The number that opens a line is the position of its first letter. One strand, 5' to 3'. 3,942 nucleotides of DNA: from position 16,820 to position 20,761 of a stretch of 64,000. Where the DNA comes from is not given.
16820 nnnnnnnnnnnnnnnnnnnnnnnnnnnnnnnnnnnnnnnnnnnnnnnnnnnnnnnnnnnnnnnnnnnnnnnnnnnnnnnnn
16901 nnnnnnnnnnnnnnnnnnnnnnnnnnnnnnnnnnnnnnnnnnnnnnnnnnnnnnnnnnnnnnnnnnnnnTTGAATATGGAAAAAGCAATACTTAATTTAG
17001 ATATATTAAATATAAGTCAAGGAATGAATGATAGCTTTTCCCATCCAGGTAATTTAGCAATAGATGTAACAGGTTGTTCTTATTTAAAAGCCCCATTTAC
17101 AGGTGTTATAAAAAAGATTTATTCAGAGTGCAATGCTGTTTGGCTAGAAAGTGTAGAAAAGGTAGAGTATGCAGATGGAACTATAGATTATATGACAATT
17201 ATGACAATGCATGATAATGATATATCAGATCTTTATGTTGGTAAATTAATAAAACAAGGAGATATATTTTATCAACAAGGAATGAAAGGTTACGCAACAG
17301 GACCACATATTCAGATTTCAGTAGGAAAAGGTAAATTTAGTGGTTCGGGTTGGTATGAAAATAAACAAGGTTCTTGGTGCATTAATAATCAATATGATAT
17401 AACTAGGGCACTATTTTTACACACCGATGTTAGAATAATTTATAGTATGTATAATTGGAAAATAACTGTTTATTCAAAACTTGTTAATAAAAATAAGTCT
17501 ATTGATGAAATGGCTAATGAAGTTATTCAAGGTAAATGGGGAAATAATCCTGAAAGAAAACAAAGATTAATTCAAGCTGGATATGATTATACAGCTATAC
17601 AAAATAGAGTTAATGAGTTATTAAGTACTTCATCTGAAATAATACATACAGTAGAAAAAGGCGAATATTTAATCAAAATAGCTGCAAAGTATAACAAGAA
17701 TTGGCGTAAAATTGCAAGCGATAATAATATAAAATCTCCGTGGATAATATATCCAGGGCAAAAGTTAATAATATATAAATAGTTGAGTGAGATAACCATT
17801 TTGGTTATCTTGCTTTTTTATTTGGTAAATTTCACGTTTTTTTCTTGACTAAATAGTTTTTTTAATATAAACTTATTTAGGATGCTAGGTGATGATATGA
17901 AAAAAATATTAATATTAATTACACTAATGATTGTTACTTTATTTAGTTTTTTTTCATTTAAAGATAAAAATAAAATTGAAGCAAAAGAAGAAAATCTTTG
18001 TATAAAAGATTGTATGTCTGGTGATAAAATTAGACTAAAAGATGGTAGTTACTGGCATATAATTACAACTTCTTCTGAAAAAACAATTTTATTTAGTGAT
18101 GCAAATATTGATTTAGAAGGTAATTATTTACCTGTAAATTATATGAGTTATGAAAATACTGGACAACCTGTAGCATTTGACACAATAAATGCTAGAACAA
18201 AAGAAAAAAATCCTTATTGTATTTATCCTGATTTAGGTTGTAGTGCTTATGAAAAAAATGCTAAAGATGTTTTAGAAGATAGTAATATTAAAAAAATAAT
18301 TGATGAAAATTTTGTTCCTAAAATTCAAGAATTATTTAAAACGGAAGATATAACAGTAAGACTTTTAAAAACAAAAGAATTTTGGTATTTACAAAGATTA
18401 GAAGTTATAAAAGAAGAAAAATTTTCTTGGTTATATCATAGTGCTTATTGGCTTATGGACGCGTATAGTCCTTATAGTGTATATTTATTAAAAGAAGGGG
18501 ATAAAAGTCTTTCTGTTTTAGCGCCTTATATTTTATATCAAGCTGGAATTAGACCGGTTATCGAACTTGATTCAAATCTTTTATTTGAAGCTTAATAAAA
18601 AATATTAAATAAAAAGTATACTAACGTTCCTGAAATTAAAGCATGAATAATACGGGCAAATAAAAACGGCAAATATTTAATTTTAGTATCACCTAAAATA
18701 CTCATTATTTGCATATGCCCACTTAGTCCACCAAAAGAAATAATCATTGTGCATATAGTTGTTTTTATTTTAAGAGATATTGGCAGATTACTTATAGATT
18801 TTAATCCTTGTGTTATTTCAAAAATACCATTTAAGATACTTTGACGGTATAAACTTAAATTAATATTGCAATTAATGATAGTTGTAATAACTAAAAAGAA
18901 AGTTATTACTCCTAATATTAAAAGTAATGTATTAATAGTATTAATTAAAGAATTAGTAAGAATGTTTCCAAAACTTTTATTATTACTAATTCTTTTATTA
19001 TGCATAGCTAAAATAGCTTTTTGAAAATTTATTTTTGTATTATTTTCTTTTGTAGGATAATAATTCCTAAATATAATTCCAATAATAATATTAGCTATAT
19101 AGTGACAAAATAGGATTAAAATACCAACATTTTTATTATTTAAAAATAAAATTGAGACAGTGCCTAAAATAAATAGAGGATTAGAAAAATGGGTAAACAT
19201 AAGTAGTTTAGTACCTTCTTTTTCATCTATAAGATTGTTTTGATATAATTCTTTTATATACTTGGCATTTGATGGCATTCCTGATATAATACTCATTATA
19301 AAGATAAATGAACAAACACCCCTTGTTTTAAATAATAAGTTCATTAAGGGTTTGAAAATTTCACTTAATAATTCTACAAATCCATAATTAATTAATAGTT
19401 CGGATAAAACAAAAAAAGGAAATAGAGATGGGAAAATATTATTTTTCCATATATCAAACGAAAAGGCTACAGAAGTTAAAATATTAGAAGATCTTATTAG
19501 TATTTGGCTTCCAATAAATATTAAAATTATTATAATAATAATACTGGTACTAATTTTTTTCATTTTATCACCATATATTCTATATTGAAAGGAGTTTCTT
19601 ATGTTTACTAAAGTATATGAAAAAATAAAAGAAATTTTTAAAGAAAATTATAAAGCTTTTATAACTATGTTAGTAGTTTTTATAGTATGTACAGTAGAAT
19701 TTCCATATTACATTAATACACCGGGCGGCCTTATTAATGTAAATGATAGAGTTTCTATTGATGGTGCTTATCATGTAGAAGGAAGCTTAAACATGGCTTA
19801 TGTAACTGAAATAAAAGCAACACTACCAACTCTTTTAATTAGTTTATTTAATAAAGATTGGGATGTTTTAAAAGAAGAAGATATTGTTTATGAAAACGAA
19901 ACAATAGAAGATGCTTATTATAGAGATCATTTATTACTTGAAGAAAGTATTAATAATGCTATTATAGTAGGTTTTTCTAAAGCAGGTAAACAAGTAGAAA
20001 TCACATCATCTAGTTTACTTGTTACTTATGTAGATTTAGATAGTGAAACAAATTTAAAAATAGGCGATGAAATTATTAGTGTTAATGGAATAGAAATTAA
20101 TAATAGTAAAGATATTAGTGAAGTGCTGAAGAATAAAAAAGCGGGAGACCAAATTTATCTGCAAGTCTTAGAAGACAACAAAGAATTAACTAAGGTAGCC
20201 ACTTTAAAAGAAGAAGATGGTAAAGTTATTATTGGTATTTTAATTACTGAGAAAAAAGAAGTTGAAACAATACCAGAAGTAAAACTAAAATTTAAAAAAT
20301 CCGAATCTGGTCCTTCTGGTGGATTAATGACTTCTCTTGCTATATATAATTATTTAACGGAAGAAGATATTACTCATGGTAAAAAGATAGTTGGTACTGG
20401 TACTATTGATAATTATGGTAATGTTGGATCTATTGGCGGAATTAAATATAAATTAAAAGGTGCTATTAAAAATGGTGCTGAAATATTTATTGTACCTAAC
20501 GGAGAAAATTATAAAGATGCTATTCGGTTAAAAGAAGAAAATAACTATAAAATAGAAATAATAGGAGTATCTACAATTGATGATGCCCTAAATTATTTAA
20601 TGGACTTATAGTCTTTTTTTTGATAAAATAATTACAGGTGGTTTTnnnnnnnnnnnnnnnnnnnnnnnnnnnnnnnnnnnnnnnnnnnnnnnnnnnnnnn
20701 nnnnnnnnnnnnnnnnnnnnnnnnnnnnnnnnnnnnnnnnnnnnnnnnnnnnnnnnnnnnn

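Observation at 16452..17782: Stand-alone lysis cassette transcriptionally separated from, but directly downstream of, the toxin-immunity pair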

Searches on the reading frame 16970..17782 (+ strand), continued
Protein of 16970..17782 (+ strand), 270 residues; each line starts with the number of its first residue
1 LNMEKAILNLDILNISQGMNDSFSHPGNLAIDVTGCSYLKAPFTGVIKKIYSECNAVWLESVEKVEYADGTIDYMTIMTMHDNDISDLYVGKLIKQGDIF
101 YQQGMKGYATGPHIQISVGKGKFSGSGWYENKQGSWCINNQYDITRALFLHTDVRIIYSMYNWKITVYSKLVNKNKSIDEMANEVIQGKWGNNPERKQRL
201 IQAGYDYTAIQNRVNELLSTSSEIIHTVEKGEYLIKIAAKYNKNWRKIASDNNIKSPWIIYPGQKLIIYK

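Call 70: get_annotated_region(hit=H1, flank=4000)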
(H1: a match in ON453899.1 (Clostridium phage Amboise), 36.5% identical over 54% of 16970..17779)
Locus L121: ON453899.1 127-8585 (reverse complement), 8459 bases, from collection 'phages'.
description: Clostridium phage Amboise, complete genome.
organism: Clostridium phage Amboise (NCBI taxid 2951971)
taxonomy: Viruses
host: [Clostridium] innocuum; source: feces; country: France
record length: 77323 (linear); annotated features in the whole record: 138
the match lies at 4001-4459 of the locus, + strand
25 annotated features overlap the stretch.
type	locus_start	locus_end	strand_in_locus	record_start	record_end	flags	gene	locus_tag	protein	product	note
CDS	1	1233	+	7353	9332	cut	-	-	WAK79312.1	tail fiber protein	rasttk_feature_creation_tool=/opt/patric-common/ runtime/bin/phanotate version 1.5.0; HHpred against PHROGS v3; label: ...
CDS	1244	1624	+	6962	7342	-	-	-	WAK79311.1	hypothetical protein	rasttk_feature_creation_tool=/opt/patric-common/ runtime/bin/phanotate version 1.5.0; ...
CDS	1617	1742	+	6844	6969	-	-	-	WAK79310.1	hypothetical protein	rasttk_feature_creation_tool=/opt/patric-common/ runtime/bin/phanotate version 1.5.0; ...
CDS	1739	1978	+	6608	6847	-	-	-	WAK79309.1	hypothetical protein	rasttk_feature_creation_tool=/opt/patric-common/ runtime/bin/phanotate version 1.5.0; ...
CDS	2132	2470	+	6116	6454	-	-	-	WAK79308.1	hypothetical protein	rasttk_feature_creation_tool=/opt/patric-common/ runtime/bin/phanotate version 1.5.0; ...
CDS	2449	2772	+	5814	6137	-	-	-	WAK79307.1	hypothetical protein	rasttk_feature_creation_tool=/opt/patric-common/ runtime/bin/phanotate version 1.5.0; ...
CDS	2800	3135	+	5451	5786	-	-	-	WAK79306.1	hypothetical protein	rasttk_feature_creation_tool=/opt/patric-common/ runtime/bin/phanotate version 1.5.0; ...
CDS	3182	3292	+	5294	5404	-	-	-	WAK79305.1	hypothetical protein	rasttk_feature_creation_tool=/opt/patric-common/ runtime/bin/phanotate version 1.5.0; ...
CDS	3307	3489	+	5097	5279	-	-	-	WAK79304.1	hypothetical protein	rasttk_feature_creation_tool=/opt/patric-common/ runtime/bin/phanotate version 1.5.0; ...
CDS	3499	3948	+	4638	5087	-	-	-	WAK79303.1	hypothetical protein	rasttk_feature_creation_tool=/opt/patric-common/ runtime/bin/phanotate version 1.5.0; ...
CDS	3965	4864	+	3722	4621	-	-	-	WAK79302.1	endolysin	rasttk_feature_creation_tool=/opt/patric-common/ runtime/bin/phanotate version 1.5.0; HHpred against PHROGS v3; label: ...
CDS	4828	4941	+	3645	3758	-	-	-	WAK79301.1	hypothetical protein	rasttk_feature_creation_tool=/opt/patric-common/ runtime/bin/phanotate version 1.5.0; ...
CDS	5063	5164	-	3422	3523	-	-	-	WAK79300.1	hypothetical protein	rasttk_feature_creation_tool=/opt/patric-common/ runtime/bin/phanotate version 1.5.0; ...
CDS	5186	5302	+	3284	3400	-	-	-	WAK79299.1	hypothetical protein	rasttk_feature_creation_tool=/opt/patric-common/ runtime/bin/phanotate version 1.5.0; ...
CDS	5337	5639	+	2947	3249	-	-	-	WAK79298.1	hypothetical protein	rasttk_feature_creation_tool=/opt/patric-common/ runtime/bin/phanotate version 1.5.0; ...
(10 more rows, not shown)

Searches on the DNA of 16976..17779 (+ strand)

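Call 51: search_rna_families(sources=[L041, L006, L026, L035, L039, L021, L024], threshold=gathering)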
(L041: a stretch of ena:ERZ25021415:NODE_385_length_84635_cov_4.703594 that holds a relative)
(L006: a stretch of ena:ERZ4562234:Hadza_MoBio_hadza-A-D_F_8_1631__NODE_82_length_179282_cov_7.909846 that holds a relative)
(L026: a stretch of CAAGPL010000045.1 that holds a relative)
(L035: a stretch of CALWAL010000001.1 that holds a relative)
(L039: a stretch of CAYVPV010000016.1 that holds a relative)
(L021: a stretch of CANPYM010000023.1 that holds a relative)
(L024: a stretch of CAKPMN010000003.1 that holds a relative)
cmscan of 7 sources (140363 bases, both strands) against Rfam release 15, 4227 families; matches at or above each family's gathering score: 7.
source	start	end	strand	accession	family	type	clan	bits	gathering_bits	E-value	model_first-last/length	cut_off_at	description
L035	17348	17698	+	RF00011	RNaseP_bact_b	Gene; ribozyme;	CL00002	289.7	97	2.5e-84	1-365/365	no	Bacterial RNase P class B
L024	14926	14999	+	RF00005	tRNA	Gene; tRNA;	CL00001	63.1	29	5.6e-11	1-71/71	no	tRNA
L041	1445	1523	+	RF02913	pemK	Cis-reg;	-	52.6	34.8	2.9e-06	1-61/61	no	pemK RNA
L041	12167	12245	+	RF02913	pemK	Cis-reg;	-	48.9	34.8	2e-05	1-61/61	no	pemK RNA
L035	2002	2059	+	RF02913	pemK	Cis-reg;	-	47.1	34.8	5.1e-05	1-61/61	no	pemK RNA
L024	1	56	+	RF00005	tRNA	Gene; tRNA;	CL00001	41.2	29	5.7e-05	17-71/71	5'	tRNA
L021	1898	1953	+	RF02913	pemK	Cis-reg;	-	38.3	34.8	0.0052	1-61/61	no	pemK RNA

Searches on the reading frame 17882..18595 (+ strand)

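Call 5: search_protein_families(library=pfam, proteins=[window:17882-18595:+], max_evalue=0.1)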
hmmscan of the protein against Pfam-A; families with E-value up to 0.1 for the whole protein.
window:17882-18595:+ (237 aa): 2 families
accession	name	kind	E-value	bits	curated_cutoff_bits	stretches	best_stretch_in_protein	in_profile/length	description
PF13098.12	Thioredoxin_2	-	0.032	15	27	1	116-161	13-58/104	Thioredoxin-like domain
PF19789.6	DUF6273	-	0.04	14.2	23.5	1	133-230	75-171/172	Domain of unknown function (DUF6273)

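Call 6: search_protein_families(library=phrogs, proteins=[window:17882-18595:+], max_evalue=0.01)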
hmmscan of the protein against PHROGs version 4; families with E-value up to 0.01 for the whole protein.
window:17882-18595:+ (237 aa): 0 families

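Call 36: search_protein_families(library=ncbifam, proteins=[window:17897-18595:+], max_evalue=0.01)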
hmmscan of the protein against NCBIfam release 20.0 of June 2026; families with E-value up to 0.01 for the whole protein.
window:17897-18595:+ (232 aa): 0 families

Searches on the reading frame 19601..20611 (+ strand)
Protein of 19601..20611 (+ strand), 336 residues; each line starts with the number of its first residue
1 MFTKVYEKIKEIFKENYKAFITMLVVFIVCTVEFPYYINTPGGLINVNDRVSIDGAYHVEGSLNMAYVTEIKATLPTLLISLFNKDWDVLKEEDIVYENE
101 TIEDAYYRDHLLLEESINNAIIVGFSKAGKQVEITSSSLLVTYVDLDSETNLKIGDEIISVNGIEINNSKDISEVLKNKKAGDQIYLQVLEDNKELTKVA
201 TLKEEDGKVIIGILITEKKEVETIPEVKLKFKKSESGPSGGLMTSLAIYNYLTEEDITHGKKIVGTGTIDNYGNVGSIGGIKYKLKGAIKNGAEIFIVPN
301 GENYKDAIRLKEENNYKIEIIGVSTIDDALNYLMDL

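Call 7: search_protein_families(library=ncbifam, proteins=[window:19601-20611:+], max_evalue=0.001)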
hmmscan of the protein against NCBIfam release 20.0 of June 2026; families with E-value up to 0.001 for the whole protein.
window:19601-20611:+ (336 aa): 9 families
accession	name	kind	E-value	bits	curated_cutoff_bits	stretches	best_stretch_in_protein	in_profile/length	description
NF041438.1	SepM_fam_S16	equivalog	2.2e-48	165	200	1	20-333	9-338/340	SepM family pheromone-processing serine protease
TIGR02902.1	spore_lonB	equivalog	5e-11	41.9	723.3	1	236-333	440-530/531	ATP-dependent protease LonB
TIGR00764.1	lon_rel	equivalog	4.7e-09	35.4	516.6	1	239-334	502-593/608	ATP-dependent protease LonB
TIGR02860.1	spore_IV_B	equivalog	1e-06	28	305.25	1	149-216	128-196/402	SpoIVB peptidase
TIGR00054.1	TIGR00054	equivalog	1e-06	27.9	147.55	1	62-214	142-280/421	RIP metalloprotease RseP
TIGR02903.1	spore_lon_C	equivalog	2.6e-06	26.2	678.8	1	236-332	524-613/615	Lon family ATP-dependent protease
TIGR00763.1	lon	equivalog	2.2e-05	23.2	608.05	1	236-332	700-793/795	endopeptidase La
TIGR02037.1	degP_htrA_DO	subfamily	3.1e-05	23.1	416.2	1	149-206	274-331/434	Do family serine endopeptidase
NF008053.0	PRK10787.1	equivalog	5.7e-05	21.4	891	1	234-331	674-768/784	endopeptidase La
